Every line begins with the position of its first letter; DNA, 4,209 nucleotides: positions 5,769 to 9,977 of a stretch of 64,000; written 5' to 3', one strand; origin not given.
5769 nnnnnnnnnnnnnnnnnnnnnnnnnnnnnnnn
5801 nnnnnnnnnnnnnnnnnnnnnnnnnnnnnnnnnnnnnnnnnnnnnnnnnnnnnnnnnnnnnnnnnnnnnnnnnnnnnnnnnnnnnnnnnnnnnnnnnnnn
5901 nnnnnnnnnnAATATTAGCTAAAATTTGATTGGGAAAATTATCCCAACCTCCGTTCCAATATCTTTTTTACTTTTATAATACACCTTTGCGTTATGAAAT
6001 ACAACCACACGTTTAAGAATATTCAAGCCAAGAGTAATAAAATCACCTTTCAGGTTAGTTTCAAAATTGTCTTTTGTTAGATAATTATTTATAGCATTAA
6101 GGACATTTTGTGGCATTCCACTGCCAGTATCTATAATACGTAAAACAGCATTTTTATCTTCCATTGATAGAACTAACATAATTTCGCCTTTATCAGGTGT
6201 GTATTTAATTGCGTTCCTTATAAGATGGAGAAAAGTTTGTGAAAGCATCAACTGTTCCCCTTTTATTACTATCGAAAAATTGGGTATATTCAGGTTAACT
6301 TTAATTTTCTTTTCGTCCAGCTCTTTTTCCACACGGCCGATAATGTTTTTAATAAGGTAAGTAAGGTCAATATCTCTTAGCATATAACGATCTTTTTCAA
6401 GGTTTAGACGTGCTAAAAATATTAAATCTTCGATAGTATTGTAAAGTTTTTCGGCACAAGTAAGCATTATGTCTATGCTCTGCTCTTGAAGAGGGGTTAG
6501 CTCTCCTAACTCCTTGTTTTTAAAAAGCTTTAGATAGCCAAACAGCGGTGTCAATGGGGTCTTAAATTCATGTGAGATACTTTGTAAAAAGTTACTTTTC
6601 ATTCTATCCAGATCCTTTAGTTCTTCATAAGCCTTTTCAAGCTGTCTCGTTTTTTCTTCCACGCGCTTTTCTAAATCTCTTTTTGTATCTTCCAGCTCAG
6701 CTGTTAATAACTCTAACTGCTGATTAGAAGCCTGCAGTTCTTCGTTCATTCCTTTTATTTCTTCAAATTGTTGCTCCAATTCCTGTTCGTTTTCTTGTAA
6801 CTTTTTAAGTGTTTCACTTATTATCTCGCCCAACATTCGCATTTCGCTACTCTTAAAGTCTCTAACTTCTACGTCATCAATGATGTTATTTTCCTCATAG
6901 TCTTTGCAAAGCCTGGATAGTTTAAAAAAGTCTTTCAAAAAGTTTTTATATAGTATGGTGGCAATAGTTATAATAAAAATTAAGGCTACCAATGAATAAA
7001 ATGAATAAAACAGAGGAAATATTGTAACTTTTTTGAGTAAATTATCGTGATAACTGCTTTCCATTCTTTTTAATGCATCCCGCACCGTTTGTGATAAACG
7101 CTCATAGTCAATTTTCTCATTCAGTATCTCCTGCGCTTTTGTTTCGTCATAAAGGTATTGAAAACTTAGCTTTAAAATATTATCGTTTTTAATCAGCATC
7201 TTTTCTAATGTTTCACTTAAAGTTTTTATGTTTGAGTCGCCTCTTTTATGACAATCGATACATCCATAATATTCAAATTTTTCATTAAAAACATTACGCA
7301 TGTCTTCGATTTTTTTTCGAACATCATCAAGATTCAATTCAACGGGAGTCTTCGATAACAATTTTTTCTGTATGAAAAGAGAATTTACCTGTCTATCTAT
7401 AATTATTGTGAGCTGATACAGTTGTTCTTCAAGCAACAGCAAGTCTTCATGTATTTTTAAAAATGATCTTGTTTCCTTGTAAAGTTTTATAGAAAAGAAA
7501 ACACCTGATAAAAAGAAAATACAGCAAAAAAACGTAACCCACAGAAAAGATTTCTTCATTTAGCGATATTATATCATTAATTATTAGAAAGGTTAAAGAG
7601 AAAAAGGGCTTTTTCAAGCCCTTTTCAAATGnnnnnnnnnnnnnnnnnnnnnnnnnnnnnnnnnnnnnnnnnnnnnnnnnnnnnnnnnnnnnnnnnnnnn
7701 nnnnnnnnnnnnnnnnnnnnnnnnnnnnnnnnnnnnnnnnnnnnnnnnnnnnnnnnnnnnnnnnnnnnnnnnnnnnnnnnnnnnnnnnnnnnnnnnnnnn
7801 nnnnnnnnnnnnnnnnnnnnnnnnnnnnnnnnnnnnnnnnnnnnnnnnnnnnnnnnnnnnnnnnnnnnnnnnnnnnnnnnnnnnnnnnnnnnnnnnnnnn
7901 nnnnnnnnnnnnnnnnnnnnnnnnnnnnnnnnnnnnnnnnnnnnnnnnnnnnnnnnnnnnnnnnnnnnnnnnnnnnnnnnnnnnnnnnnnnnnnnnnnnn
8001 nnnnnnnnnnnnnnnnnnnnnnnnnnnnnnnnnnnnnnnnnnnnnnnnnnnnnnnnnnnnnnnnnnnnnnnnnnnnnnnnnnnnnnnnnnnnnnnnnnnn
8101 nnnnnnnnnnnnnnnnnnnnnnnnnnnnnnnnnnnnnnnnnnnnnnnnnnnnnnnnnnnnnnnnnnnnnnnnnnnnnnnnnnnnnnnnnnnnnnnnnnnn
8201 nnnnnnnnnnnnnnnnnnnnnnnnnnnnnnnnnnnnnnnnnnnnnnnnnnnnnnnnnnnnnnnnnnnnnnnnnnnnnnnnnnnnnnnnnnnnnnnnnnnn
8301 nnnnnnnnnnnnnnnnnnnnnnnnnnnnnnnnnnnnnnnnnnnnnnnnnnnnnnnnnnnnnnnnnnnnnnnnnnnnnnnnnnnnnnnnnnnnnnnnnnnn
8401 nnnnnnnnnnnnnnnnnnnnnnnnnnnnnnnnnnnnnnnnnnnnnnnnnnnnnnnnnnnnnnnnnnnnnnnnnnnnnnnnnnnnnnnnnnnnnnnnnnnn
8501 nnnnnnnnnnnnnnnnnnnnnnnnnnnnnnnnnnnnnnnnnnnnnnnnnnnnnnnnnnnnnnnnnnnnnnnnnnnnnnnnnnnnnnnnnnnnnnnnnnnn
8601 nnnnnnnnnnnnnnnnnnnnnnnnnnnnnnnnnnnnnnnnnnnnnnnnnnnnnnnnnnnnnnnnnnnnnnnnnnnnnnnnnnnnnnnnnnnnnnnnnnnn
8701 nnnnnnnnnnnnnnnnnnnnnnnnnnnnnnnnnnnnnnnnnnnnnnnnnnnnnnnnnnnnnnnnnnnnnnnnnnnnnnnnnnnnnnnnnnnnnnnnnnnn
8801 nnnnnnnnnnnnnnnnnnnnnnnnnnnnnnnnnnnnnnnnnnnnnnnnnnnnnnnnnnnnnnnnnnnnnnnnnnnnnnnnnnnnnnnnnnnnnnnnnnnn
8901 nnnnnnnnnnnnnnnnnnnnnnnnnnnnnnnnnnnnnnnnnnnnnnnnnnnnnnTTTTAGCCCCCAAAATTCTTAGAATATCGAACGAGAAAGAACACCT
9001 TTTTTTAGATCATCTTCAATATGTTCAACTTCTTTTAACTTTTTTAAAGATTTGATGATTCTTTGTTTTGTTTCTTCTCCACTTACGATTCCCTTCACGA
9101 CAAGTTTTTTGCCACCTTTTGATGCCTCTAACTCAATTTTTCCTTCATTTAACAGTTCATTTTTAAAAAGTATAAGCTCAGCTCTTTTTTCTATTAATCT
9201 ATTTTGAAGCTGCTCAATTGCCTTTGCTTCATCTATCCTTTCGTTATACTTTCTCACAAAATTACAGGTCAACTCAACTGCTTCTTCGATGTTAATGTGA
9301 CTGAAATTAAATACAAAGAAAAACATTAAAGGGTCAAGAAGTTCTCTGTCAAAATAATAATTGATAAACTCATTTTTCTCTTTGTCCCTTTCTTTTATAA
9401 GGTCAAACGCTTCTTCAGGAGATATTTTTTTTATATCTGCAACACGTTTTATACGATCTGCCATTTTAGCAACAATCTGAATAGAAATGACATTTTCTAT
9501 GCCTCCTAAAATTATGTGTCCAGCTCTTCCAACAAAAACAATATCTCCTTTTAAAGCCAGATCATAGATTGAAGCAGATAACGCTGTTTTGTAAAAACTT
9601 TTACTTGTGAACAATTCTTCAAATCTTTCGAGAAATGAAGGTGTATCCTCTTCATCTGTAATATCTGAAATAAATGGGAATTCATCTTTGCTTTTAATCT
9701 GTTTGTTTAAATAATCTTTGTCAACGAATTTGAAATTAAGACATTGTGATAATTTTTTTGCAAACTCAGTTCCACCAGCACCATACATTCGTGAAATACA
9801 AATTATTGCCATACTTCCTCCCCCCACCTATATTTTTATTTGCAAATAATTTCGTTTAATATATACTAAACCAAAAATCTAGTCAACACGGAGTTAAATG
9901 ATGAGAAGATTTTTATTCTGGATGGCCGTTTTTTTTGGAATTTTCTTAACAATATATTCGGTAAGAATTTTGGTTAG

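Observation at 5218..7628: Sensor kinase with a periplasmic c-type heme motif in an operon with cysE, and no response regulator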

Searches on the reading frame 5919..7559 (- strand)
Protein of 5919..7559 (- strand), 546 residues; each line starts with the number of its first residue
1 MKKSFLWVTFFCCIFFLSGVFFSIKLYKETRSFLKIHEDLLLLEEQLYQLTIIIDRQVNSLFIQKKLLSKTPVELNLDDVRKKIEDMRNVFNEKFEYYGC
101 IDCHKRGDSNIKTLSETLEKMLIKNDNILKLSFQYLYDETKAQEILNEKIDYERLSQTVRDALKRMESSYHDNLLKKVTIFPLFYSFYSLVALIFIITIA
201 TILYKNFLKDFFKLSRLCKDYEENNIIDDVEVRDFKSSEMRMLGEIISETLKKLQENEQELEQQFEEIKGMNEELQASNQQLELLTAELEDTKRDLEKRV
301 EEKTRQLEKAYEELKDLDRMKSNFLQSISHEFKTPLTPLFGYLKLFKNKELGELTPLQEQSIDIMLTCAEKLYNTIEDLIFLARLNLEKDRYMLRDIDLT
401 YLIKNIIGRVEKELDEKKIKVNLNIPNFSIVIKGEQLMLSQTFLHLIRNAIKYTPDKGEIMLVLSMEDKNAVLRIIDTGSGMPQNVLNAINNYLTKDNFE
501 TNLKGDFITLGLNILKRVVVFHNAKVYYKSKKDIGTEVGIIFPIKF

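Call 3: search_protein_families(library=pfam, proteins=[window:5919-7559:-], max_evalue=0.01)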
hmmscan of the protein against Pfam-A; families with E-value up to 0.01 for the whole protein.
window:5919-7559:- (546 aa): 4 families
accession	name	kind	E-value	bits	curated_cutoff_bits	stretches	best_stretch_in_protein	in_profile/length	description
PF02518.31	HATPase_c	-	1.4e-13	51.6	26.4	1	436-543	3-108/111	Histidine kinase-, DNA gyrase B-, and HSP90-like ATPase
PF00512.31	HisKA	-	3e-13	50.1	26.9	1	320-386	1-64/66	His Kinase A (phospho-acceptor) domain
PF14932.11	HAUS-augmin3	-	0.0029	17.6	29.4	1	247-332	71-156/260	HAUS augmin-like complex subunit 3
PF10186.14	ATG14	-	0.0049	16.4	33.2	1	248-316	51-122/347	Vacuolar sorting 38 and autophagy-related subunit 14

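Call 8: find_related_loci(query=window:5919-7559:-, collection=genome_contigs, flank=8000)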
Query window:5919-7559:- (546 aa) in genome_contigs; peptide patterns used: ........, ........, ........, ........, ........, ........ (x = any residue, [..] = any of these).
299 stretches matched a pattern; 12 encode a relative of the query (tblastn E <= 1e-3); 12 distinct loci.
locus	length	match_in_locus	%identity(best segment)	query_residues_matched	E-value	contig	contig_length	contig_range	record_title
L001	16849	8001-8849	29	273-544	1e-26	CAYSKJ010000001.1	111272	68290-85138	MAG TPA_asm: uncultured bacterium isolate SRP241341_co1_270 genome assembly, contig: NODE_202_length_111272_cov_10.37336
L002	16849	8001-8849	29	273-544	1e-26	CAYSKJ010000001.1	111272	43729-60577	MAG TPA_asm: uncultured bacterium isolate SRP241341_co1_270 genome assembly, contig: NODE_202_length_111272_cov_10.37336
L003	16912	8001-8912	28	246-546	2e-24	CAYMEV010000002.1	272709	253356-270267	MAG TPA_asm: uncultured Candidatus Sumerlaeota bacterium isolate binchicken_co379_8 genome assembly, contig: NODE_22_len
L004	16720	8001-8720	24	306-544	3e-18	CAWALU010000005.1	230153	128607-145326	MAG: uncultured Bacteroidetes bacterium isolate MFD01721.bin.1.252 genome assembly, contig: contig_1982, whole genome sh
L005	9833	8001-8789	27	297-543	4e-18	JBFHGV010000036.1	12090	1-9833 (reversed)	MAG: Arenibacter sp. isolate Mix_sand07.2021.05.G.164 k141_627207_length_12090_cov_10.0000, whole genome shotgun sequenc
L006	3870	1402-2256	26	252-543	2e-16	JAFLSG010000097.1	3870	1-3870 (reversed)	MAG: Prevotella sp. isolate HAN021 Seq97, whole genome shotgun sequence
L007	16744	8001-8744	31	296-544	2e-15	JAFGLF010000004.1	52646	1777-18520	MAG: Elusimicrobia bacterium isolate Zod_Metabat.39 k87_682526, whole genome shotgun sequence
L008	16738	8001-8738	24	294-543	2e-13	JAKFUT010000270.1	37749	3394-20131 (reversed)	MAG: Candidatus Obscuribacterales bacterium isolate D1_Bin_4 D1_0000880, whole genome shotgun sequence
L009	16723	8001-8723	25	306-543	4e-12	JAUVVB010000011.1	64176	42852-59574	MAG: Chloroflexota bacterium isolate CSMAG_1153 CSMAG_1153_k127_2346376_length_64176_cov_66.1424, whole genome shotgun s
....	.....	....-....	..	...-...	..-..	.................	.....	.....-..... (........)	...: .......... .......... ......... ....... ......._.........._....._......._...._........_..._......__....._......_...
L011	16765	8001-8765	23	298-545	1e-5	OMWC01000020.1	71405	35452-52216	uncultured Prevotellaceae bacterium isolate RUG030 genome assembly, contig: scaffold_292, whole genome shotgun sequence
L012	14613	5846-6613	25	300-544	5e-5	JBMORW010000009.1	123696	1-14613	MAG: Bacillota bacterium isolate Betzabe_MAG190 MAG190_9, whole genome shotgun sequence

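Call 9: find_encoding_contigs(protein=window:5919-7559:-, flank=10000, max_places=6)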
Protein window:5919-7559:- (546 aa): no gene with exactly this product is on record in the collection.

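Call 48: search_protein_families(library=ncbifam, proteins=[window:5919-7559:-], max_evalue=0.001)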
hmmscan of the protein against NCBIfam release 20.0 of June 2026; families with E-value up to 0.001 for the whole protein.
window:5919-7559:- (546 aa): 64 families (the best 25 are shown)
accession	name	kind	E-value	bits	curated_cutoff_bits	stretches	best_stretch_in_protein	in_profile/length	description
TIGR02966.1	phoR_proteo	equivalog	4.6e-38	131.1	334.2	1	269-541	58-332/333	phosphate regulon sensor histidine kinase PhoR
NF046044.1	PnpS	equivalog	9.4e-36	123.6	400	1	237-543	90-390/390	two-component system histidine kinase PnpS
TIGR02956.1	TMAO_torS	equivalog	9.1e-31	106.8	676.5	1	113-540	258-678/967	TMAO reductase system sensor histidine kinase/response regulator TorS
NF033092.0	HK_WalK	equivalog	1.1e-28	100.3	725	1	258-543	312-593/594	cell wall metabolism sensor histidine kinase WalK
NF033091.0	HK_VanS_ACDEFG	equivalog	1.6e-27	96.3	400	1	264-533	21-284/293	vancomycin resistance histidine kinase VanS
NF008312.0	PRK11100.1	equivalog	7.3e-26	91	356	1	291-544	223-474/477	two-component system sensor histidine kinase CreC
NF011874.0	PRK15347.1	equivalog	5e-25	87.7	852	1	272-544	349-614/921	two component system sensor kinase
NF047465.1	hybrid_HK_LvrA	exception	7.3e-25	87.1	1200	1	254-532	145-410/819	hybrid histidine kinase/response regulator LvrA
NF045900.1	HisKinCpxALeg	equivalog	3.1e-24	85.5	800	1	299-544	209-451/451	two-component system sensor histidine kinase CpxA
NF053855.1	HisKinPhoRBctds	equivalog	1.4e-23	83.2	500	1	318-537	358-576/583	two-component system sensor histidine kinase PhoR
NF008235.0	PRK11006.1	equivalog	1.9e-23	83.1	390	1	308-544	191-423/431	phosphate regulon sensor histidine kinase PhoR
NF038297.2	hybrid_HK_HrmK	equivalog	4.4e-23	81.8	725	1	299-545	213-458/607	hybrid histidine kinase/response regulator HrmK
NF006800.0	PRK09303.1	equivalog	5e-23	81.7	342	1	274-543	102-376/383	histidine kinase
NF041947.1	LuxQ_Vibrio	equivalog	4.8e-22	77.7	1200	1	302-545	453-697/843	quorum-sensing autoinducer 2 sensor kinase/phosphatase LuxQ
NF041735.1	hist_kin_RppB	equivalog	6.7e-22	77.9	400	1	323-539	218-434/438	two-component system sensor histidine kinase RppB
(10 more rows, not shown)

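Call 64: find_related_loci(query=A2, collection=metagenome_contigs, flank=4000)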
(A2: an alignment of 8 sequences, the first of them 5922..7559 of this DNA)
Query A2 (546 aa) in metagenome_contigs; peptide patterns used: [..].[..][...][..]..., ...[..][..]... (x = any residue, [..] = any of these).
588 stretches matched a pattern; 34 encode a relative of the query (tblastn E <= 1e-3); 34 distinct loci.
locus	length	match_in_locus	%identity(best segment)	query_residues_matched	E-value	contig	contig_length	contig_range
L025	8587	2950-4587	80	1-546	0e+0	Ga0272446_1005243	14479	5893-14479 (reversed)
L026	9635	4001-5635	66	1-545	0e+0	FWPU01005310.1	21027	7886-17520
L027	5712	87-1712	45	1-543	1e-139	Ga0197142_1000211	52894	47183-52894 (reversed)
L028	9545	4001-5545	45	31-545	2e-137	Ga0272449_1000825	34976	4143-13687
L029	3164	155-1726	45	22-545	3e-141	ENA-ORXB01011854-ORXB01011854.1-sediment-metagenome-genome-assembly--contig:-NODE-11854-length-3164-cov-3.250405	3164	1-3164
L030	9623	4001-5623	40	1-543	2e-117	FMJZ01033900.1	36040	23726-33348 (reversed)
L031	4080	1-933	57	234-545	3e-114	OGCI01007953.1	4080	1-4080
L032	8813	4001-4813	27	273-537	1e-21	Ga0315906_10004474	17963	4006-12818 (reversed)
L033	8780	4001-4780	28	272-536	1e-19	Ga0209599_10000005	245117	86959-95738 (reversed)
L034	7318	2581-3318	27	287-545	2e-18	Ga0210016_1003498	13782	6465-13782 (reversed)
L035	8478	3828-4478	25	313-531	3e-18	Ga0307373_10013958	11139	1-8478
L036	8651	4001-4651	25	313-531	3e-18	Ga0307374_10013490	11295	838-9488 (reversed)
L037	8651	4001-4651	26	313-531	6e-18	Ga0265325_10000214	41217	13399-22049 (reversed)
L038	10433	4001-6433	24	234-545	7e-18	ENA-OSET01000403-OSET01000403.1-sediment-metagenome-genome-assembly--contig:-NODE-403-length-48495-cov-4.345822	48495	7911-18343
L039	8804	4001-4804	27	265-538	1e-16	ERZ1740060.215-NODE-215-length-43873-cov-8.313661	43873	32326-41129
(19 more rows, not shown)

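Call 79: predict_structure(alignment_id=A4)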
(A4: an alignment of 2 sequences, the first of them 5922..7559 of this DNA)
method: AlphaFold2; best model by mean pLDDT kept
length: 546 residues; sequences in the alignment: 2
mean_pLDDT: 55.9   pTM: 0.32
mean pLDDT of the five models: 55.9, 52.9, 44.0, 42.4, 40.7
residues with pLDDT >= 90: 0; 70-90: 99; 50-70: 234; < 50: 213
segments of 3 or more residues with pLDDT < 50: 97-102, 104-107, 257-274, 313-315, 317-325, 330-333, 389-461, 463-475, 479-481, 485-487, 489-546
pLDDT, mean of each block of 10 residues (from residue 1): 57 66 65 66 73 76 64 65 78 56 49 77 85 78 84 81 70 64 60 64 63 63 56 57 60 52 44 50 66 73 66 49 49 50 62 58 51 52 50 39 40 33 23 25 41 44 44 47 48 37 36 43 40 41 39
secondary structure, 60 per line:
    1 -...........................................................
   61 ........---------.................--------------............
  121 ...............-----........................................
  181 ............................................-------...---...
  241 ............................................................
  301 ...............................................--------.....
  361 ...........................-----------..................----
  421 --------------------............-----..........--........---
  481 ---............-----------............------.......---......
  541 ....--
elements in order: H2-68 H78-94 H109-135 H141-224 H238-347 H356-387 H399-416 H441-452 E458-467 E470-477 H484-495 H507-518 E525-531 E535-544

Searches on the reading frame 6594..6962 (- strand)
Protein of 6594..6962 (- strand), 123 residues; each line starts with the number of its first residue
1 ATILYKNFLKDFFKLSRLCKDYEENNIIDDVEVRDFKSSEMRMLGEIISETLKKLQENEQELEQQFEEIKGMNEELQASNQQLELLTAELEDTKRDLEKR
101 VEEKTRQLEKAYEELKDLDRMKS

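Call 59: search_protein_families(library=pfam, proteins=[window:6594-6962:-], max_evalue=10)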
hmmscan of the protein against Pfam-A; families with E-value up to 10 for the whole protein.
seq(123 aa): 61 families (the best 25 are shown)
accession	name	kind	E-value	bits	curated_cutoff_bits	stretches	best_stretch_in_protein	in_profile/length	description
PF03148.19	Tektin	-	0.0015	17.8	34.3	1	41-115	27-101/383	Tektin family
PF10498.14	IFT57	-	0.0047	16.4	40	1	42-105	264-327/360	Intra-flagellar transport protein 57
PF10186.14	ATG14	-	0.0053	16.3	33.2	1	49-116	51-121/347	Vacuolar sorting 38 and autophagy-related subunit 14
PF11559.13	ADIP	-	0.0073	16.8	34.3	1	38-117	30-108/151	Afadin- and alpha -actinin-Binding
PF14942.11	Muted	-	0.0088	16.7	26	1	37-116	63-143/146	Organelle biogenesis, Muted-like protein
PF11932.13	DUF3450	-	0.01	15.6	32.6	1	49-105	36-92/241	Protein of unknown function (DUF3450)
PF17107.11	SesA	-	0.011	16.3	26.3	1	60-111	12-65/122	N-terminal domain on NACHT_NTPase and P-loop NTPases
PF13851.11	GAS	-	0.016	15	32.3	1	48-117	59-127/200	Growth-arrest specific micro-tubule binding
PF10241.14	KxDL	-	0.018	15.7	27.2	1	39-92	27-80/86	Uncharacterized conserved protein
PF07889.17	DUF1664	-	0.018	15.5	34.6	1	70-116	37-83/124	Protein of unknown function (DUF1664)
PF14932.11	HAUS-augmin3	-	0.019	14.9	29.4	1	48-118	71-141/260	HAUS augmin-like complex subunit 3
PF06785.16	UPF0242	-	0.024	15.1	33.5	1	46-117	86-161/194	Uncharacterised protein family (UPF0242) N-terminus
PF05659.16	RPW8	-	0.031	14.4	30.4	1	50-113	32-95/139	Arabidopsis broad-spectrum mildew resistance protein RPW8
PF07926.17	TPR_MLP1_2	-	0.043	14.3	36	1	49-110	53-114/129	TPR/MLP1/MLP2-like protein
PF06009.19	Laminin_II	-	0.046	14.2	33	1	46-119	10-82/138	Laminin Domain II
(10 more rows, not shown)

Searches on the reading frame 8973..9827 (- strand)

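Call 3: search_protein_families(library=pfam, proteins=[window:8973-9827:-], max_evalue=0.01)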
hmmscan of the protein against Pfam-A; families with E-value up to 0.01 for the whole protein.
window:8973-9827:- (284 aa): 1 family
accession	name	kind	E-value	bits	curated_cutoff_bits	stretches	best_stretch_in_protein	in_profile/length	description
PF13189.12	Cytidylate_kin2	-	2.8e-34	119.3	28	1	8-177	1-176/176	Cytidylate kinase-like family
